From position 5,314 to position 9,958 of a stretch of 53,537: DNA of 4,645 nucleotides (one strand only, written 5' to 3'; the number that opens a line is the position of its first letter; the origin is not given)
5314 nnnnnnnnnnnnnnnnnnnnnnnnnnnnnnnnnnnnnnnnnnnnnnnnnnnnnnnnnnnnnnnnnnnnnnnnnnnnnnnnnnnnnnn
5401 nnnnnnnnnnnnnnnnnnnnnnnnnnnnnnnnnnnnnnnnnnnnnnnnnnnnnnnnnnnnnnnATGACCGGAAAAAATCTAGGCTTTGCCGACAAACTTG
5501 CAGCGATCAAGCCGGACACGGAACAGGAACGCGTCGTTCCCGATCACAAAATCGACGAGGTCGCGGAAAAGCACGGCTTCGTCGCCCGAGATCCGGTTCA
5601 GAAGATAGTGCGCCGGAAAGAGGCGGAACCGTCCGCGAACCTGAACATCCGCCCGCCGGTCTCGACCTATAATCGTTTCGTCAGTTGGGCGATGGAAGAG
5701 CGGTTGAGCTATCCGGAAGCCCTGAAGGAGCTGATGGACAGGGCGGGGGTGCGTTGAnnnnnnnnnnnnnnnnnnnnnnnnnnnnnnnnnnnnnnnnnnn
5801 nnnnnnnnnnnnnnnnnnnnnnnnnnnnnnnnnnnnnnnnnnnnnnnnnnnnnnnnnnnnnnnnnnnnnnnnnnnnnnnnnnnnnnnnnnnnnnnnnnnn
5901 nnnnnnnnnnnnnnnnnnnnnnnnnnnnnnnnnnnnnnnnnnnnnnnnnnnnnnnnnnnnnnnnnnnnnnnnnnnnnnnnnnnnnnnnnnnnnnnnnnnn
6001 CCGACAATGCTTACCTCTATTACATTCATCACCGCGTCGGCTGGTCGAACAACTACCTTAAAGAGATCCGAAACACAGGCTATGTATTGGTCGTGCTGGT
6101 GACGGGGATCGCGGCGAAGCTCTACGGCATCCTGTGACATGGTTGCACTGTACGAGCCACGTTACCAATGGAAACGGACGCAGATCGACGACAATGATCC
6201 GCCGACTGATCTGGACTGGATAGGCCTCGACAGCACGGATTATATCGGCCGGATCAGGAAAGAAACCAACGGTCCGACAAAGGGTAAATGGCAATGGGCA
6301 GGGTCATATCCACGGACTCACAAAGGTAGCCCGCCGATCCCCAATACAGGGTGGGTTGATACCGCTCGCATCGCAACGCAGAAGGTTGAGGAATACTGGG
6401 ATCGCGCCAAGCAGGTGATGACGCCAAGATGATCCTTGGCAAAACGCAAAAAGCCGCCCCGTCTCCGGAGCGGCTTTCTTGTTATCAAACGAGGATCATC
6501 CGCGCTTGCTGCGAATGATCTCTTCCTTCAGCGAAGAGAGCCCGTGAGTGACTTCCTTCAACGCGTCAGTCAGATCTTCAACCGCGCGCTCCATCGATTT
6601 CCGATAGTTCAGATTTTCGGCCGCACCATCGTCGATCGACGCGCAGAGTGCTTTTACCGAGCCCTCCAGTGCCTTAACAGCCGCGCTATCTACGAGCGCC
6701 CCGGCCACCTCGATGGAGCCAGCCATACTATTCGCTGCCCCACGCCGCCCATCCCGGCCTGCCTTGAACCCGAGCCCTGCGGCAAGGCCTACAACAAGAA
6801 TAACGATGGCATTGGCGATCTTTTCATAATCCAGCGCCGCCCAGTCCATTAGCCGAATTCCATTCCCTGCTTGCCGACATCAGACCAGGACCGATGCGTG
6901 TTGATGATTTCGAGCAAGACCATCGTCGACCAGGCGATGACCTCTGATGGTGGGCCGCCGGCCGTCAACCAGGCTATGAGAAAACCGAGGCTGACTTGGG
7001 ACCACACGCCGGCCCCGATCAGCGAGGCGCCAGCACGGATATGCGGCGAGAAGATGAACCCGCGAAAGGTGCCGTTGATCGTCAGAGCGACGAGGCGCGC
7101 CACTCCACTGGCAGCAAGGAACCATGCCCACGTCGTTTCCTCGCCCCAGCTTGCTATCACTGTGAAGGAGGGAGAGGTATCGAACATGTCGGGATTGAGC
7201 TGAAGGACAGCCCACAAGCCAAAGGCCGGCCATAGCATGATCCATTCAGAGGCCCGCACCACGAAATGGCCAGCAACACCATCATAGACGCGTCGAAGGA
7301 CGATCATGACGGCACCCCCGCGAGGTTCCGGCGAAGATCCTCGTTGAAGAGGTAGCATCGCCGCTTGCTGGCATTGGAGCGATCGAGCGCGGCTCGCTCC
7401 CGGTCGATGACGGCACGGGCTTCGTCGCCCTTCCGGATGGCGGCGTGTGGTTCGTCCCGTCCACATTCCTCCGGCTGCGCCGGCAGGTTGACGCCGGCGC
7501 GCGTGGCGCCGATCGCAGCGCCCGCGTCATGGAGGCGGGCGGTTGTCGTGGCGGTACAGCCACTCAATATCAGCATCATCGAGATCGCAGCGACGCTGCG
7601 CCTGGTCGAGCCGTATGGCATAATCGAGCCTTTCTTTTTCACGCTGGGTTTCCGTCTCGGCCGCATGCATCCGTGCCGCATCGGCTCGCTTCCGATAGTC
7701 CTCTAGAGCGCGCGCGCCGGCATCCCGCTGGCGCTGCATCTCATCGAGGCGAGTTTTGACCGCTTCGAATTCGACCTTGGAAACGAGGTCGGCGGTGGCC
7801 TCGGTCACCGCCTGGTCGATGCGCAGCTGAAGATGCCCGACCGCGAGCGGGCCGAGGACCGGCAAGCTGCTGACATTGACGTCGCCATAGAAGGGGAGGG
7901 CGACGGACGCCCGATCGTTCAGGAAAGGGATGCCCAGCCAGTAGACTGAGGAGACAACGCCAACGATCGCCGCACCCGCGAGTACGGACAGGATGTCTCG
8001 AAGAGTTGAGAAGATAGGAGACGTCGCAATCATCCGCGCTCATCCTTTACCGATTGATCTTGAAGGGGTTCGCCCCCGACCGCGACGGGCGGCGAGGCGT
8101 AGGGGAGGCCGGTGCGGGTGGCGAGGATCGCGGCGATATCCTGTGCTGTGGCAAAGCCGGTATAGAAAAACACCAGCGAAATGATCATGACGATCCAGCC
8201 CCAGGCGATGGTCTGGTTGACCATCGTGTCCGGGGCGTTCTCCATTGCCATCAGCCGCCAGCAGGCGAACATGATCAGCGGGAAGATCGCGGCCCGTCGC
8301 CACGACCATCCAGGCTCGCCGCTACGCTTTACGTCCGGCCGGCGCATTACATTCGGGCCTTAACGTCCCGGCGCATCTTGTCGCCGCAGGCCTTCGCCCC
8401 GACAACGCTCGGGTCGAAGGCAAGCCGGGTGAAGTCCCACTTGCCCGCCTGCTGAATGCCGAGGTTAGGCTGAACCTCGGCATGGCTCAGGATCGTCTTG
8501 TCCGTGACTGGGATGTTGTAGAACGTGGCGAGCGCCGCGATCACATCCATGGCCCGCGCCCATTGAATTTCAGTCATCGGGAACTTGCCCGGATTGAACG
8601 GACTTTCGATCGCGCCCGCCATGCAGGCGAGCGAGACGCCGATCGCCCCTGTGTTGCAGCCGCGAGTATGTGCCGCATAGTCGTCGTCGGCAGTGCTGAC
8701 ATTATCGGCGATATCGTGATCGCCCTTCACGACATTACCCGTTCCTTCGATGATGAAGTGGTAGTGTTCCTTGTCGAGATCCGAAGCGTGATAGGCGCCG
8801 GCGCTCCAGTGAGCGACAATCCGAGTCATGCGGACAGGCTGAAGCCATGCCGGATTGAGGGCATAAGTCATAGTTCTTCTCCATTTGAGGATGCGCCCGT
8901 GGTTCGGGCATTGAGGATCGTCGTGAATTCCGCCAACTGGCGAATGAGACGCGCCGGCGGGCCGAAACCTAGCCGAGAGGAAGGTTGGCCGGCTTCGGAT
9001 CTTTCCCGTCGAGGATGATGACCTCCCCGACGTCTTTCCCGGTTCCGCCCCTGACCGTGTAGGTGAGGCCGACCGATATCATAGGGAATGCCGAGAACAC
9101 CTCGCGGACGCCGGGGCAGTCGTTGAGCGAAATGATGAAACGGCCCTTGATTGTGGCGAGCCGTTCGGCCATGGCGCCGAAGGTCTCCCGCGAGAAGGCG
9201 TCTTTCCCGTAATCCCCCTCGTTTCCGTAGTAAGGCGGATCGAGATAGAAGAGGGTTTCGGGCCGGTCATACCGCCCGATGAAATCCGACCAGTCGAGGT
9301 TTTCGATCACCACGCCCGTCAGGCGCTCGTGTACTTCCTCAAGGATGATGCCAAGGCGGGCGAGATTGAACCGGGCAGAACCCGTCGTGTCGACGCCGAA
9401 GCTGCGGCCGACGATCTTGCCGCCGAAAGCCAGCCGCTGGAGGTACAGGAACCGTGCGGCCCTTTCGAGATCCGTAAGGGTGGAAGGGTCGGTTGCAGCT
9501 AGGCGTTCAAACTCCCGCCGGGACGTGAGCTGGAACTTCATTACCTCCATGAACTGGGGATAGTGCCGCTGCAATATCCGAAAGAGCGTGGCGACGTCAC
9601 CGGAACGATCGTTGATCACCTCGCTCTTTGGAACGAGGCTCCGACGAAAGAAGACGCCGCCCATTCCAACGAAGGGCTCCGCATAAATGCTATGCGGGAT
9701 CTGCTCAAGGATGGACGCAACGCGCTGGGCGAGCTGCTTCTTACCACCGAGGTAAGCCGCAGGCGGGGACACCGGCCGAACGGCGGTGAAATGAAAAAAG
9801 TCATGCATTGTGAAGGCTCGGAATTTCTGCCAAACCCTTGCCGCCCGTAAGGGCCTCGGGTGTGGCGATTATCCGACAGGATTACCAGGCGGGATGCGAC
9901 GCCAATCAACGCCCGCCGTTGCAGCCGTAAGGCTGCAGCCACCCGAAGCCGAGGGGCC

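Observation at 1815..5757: Plasmid-style maintenance block and no integrase suggest a phage-plasmid lifestyle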

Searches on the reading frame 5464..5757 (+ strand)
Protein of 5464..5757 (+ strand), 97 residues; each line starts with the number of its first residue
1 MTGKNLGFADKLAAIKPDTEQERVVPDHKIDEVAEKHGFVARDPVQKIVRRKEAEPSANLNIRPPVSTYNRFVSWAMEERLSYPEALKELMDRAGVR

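Call 8: search_protein_families(library=pfam, proteins=[window:5464-5757:+], max_evalue=0.01)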
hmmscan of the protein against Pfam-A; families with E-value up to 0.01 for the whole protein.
window:5464-5757:+ (97 aa): 0 families

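Call 36: search_protein_families(library=ncbifam, proteins=[window:5464-5757:+], max_evalue=0.01)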
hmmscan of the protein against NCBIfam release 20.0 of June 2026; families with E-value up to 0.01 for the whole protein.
window:5464-5757:+ (97 aa): 0 families

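Call 56: search_solved_structures(query=window:5464-5757:+, max_evalue=10, show_alignments=2)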
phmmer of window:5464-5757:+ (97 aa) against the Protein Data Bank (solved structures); distinct sequences matched with E-value up to 10: 1.
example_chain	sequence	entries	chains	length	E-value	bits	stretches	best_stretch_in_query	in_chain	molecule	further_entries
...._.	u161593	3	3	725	1.2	12.9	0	53-86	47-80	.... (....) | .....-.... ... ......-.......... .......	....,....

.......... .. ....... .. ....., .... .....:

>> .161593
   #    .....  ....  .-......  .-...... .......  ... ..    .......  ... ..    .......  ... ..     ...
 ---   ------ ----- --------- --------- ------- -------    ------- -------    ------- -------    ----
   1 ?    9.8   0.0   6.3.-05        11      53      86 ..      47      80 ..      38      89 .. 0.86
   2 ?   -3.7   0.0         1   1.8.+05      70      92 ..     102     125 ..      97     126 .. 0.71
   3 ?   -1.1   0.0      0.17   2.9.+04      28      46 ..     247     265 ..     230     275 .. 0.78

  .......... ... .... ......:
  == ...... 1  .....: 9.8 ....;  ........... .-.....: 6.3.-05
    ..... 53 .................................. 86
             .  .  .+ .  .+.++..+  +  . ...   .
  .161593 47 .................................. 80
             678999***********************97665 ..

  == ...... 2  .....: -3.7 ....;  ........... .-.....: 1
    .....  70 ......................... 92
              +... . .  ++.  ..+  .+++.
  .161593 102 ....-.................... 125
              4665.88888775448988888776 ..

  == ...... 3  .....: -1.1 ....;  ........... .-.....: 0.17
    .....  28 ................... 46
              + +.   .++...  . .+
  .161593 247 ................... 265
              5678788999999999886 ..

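Call 59: find_homologous_proteins(query=window:5464-5757:+, max_evalue=0.001)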
Query window:5464-5757:+ (97 aa): 96 proteins with E <= 0.001 among 97 candidates.
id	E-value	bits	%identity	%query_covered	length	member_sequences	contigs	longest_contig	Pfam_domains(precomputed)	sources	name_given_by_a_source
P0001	4.9e-57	208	100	100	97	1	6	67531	-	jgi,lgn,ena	-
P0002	8.2e-48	178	84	99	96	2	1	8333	-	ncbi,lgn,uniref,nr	ncbi:hypothetical protein [Rhizobium sp. RU36D]|uniref:hypothetical protein n=1 Tax=Rhizobium sp. RU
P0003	4.4e-47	176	86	99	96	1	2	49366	-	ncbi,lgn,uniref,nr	ncbi:hypothetical protein [Rhizobium sp. LC145]|uniref:hypothetical protein n=1 Tax=Rhizobium sp. LC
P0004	1.8e-44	168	80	99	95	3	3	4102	-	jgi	jgi:hypothetical protein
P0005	5.2e-44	166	82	96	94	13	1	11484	-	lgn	-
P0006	9.6e-44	165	76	100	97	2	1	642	-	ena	-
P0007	1.6e-43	165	76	100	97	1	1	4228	-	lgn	-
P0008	1.6e-43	165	80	99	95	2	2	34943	-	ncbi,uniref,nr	ncbi:hypothetical protein [Rhizobium ruizarguesonis]|uniref:hypothetical protein n=1 Tax=Rhizobium r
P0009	3.6e-43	163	78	96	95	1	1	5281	-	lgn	-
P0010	1.0e-42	162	81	96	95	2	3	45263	-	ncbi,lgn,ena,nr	ncbi:MAG: hypothetical protein DI589_20735 [Shinella sp.]|nr:MAG: hypothetical protein DI589_20735 [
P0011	1.1e-42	162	80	96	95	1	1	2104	-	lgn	-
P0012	1.4e-42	162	81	96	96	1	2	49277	-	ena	-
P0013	1.6e-42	161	78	96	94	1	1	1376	-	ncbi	-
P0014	2.1e-42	161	77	99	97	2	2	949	-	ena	-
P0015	2.9e-42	161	75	99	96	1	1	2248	-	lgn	-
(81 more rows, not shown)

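Call 60: find_encoding_contigs(protein=P0001, flank=10000, max_places=10)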
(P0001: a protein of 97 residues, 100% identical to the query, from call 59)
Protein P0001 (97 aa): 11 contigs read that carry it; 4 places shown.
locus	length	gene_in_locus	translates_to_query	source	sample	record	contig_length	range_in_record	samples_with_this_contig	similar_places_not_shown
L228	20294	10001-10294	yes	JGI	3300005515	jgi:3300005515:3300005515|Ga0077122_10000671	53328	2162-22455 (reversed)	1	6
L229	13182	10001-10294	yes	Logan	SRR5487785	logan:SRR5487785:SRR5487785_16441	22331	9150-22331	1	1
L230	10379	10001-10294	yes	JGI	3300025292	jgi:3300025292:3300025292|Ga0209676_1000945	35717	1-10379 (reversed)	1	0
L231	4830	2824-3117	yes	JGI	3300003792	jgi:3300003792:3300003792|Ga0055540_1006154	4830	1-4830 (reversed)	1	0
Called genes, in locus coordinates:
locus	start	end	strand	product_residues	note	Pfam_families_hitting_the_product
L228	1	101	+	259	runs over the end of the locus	-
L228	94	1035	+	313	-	-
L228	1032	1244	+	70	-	-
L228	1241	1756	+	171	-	-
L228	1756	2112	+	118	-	-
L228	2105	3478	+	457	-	-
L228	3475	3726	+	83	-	-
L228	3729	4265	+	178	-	-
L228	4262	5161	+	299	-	-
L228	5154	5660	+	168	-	PF05869:Dam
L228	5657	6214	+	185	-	PF07799:DUF1643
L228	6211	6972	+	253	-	PF00239:Resolvase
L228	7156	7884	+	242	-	-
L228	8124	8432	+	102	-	PF03551:PadR (weak)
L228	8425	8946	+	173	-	-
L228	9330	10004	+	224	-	PF00142:Fer4_NifH (weak), PF01656:CbiA, PF07015:VirC1, PF09140:MipZ, PF10609:ParA, PF13614:AAA_31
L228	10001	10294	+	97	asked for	-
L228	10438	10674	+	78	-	-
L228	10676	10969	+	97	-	-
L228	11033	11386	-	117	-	-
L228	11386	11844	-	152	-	-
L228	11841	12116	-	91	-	-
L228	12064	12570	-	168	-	-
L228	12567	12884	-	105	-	-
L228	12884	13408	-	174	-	PF01510:Amidase_2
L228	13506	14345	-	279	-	PF02086:MethyltransfD12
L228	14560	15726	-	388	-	-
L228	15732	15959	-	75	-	PF05489:Phage_tail_X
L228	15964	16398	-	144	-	PF06995:Phage_P2_GpU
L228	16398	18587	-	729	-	PF10145:PhageMin_Tail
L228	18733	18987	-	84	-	PF10109:Phage_TAC_7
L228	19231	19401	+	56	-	-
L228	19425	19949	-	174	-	PF04985:Phage_tube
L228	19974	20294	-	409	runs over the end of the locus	-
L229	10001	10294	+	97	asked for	-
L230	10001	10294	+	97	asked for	-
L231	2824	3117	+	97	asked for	-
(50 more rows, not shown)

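Call 64: search_solved_structures(query=A2, max_evalue=10, show_alignments=3)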
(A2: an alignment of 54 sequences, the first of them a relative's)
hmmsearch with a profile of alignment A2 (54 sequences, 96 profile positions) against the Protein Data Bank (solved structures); distinct sequences matched with E-value up to 10: 6.
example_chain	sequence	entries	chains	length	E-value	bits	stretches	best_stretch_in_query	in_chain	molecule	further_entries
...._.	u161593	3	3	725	0.2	15.5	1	52-85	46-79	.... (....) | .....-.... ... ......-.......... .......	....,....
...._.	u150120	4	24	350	0.22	15.4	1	11-87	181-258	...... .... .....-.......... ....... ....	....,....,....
5kkl_B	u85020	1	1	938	0.45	14.4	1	4-60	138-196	Putative uncharacterized protein,Histone H3.1 peptide,Zinc finger domain-containing protei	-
5bjs_B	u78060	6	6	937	0.45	14.4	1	4-60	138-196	Histone-lysine N-methyltransferase EZH2, Polycomb protein SUZ12 | Putative uncharacterized protein,Zinc finger domain-containing protein | Putative uncharacteri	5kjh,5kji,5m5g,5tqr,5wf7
5vk3_B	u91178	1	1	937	0.46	14.3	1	4-60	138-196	Histone-lysine N-methyltransferase EZH2,Polycomb protein SUZ12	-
5wfc_B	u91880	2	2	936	0.49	14.3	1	4-60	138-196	Histone-lysine-N-methyltransferase EZH2, Polycomb protein SUZ12 chimera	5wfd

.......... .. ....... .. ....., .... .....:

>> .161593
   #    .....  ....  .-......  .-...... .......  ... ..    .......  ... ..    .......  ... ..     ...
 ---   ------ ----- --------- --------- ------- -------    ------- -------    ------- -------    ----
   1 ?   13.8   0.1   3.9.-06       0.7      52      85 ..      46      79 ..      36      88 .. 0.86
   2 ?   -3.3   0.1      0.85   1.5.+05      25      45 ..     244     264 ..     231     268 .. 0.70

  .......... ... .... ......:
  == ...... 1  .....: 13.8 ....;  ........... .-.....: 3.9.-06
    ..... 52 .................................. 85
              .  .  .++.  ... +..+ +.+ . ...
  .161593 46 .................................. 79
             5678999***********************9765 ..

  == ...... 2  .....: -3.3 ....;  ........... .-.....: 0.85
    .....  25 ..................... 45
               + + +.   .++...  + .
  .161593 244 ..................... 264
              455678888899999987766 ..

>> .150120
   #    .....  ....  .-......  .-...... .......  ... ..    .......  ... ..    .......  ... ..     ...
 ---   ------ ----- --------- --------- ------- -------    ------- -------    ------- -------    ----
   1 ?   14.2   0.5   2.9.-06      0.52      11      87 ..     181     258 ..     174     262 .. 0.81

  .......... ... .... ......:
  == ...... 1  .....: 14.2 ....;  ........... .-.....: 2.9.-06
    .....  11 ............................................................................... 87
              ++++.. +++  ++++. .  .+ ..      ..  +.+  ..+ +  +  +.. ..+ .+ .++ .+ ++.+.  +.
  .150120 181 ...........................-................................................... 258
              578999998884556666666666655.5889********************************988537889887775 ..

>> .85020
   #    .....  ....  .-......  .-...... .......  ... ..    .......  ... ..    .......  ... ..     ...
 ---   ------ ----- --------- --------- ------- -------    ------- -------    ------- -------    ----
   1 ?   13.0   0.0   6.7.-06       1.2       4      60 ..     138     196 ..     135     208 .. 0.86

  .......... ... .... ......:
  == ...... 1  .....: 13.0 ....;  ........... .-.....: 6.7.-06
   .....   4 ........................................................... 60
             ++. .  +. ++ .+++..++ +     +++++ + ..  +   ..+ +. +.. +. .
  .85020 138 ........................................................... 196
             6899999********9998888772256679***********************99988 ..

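Call 74: predict_structure(alignment_id=A2)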
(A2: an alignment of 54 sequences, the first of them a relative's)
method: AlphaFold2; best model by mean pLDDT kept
length: 97 residues; sequences in the alignment: 54
mean_pLDDT: 74.7   pTM: 0.35
mean pLDDT of the five models: 74.7, 73.8, 73.3, 73.0, 71.7
residues with pLDDT >= 90: 25; 70-90: 31; 50-70: 39; < 50: 2
segments of 3 or more residues with pLDDT < 50: none
pLDDT, mean of each block of 10 residues (from residue 1): 62 71 76 77 56 56 81 94 93 85
secondary structure, 60 per line:
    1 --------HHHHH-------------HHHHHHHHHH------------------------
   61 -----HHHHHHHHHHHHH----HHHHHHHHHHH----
elements in order: H9-13 H27-36 H66-78 H83-93

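Call 77: fold_search(model_id=the predicted structure, library=pdb)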
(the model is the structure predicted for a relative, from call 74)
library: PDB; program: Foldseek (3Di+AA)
matches with E <= 10: 15; with E <= 0.001: 0
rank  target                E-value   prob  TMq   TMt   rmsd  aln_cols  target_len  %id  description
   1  6a6x_D                3.7e+00  0.60  0.33  0.57   1.5        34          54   32  The crystal structure of the Mtb MazE-MazF-mt9 complex (released 2019-07-03)
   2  9kkd_B                4.9e+00  0.38  0.32  0.66   1.9        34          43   18  the structure of StnY (released 2025-11-19)
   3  7nyw_I                4.9e+00  0.08  0.32  0.24  14.1        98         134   16  Cryo-EM structure of the MukBEF-MatP-DNA head module (released 2021-07-07)
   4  1p94_MODEL_1_A        7.4e+00  0.07  0.30  0.38  15.1        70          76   11  NMR Structure of ParG symmetric dimer (released 2004-01-13)
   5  6f3t_I                7.4e+00  0.04  0.22  0.22  11.8        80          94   11  Crystal structure of the human TAF5-TAF6-TAF9 complex (released 2018-12-05)
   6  9igt_Y                7.4e+00  0.02  0.19  0.16  14.6       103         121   14  Assembly intermediate of human mitochondrial ribosome small subunit bound to METTL15, RBFA, and mtIF2 (State M2.1) (released 2026-03-11)
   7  7wj0_MODEL_1_A        8.5e+00  0.30  0.32  0.62   1.3        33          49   27  Solution structure of N-terminal domain (nMazE6) of mycobacterial antitoxin MazE6 from MazEF6 TA system (released 2022-10-12)
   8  5zkt_B                8.5e+00  0.16  0.31  0.50   3.0        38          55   24  Crystal structure of TCP domain of PCF6 in Oryza sativa (released 2019-03-27)
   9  9kkd_A                8.5e+00  0.10  0.24  0.47   3.4        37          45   24  the structure of StnY (released 2025-11-19)
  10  7zg6_B                9.1e+00  0.20  0.32  0.57   2.3        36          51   22  TacA1 antitoxin (released 2023-10-11)
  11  5zkt_A                9.1e+00  0.15  0.31  0.51   3.0        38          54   24  Crystal structure of TCP domain of PCF6 in Oryza sativa (released 2019-03-27)
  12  7vp6_J                9.8e+00  0.21  0.32  0.63   1.8        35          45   26  Structure of a transcription factor and DNA complex (released 2022-10-19)
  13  7vp3_P                9.8e+00  0.18  0.31  0.47   2.7        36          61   25  Structure of a transcription factor and DNA complex (released 2022-10-19)
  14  7edx_J                9.8e+00  0.02  0.22  0.23  15.4        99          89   17  p53-bound TFIID-based core PIC on HDM2 promoter (released 2021-05-05)
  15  6f3t_G                9.8e+00  0.02  0.20  0.21  11.8        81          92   12  Crystal structure of the human TAF5-TAF6-TAF9 complex (released 2018-12-05)

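Call 80: search_protein_families(library=pfam, proteins=[L228:4262-5161:+, L228:3729-4265:+, L228:3475-3726:+], max_evalue=0.01)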
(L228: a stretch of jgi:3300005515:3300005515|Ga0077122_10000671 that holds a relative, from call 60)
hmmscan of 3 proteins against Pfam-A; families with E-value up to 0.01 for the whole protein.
L228:4262-5161:+ (299 aa): 0 families

L228:3729-4265:+ (178 aa): 0 families

L228:3475-3726:+ (83 aa): 0 families

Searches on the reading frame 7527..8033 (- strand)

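Call 30: search_protein_families(library=pfam, proteins=[window:7527-8033:-], max_evalue=0.01)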
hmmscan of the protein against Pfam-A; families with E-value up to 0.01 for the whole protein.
window:7527-8033:- (168 aa): 1 family
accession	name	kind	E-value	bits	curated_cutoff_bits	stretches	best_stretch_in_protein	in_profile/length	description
PF06810.17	Phage_scaffold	-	0.0026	18.2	35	1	71-148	15-96/170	Phage capsid assembly scaffolding protein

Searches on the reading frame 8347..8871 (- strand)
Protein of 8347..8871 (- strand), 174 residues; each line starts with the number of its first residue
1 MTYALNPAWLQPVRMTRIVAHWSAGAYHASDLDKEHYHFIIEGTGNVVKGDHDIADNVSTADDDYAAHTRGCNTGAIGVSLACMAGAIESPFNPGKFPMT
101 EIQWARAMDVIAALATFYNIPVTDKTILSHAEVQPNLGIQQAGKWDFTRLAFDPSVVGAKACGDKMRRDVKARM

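Call 29: search_protein_families(library=pfam, proteins=[window:8347-8871:-], max_evalue=0.01)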
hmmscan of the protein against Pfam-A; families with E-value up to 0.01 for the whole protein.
window:8347-8871:- (174 aa): 1 family
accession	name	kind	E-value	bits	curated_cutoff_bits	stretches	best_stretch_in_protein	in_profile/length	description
PF01510.30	Amidase_2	-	2.7e-09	37.9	26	1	15-133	5-122/131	N-acetylmuramoyl-L-alanine amidase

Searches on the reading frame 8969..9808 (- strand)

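Call 29: search_protein_families(library=pfam, proteins=[window:8969-9808:-], max_evalue=0.01)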
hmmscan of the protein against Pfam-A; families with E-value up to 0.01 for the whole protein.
window:8969-9808:- (279 aa): 1 family
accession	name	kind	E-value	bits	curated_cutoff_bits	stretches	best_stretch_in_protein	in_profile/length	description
PF02086.21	MethyltransfD12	-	4e-19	69.8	22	1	19-251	1-252/253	D12 class N6 adenine-specific DNA methyltransferase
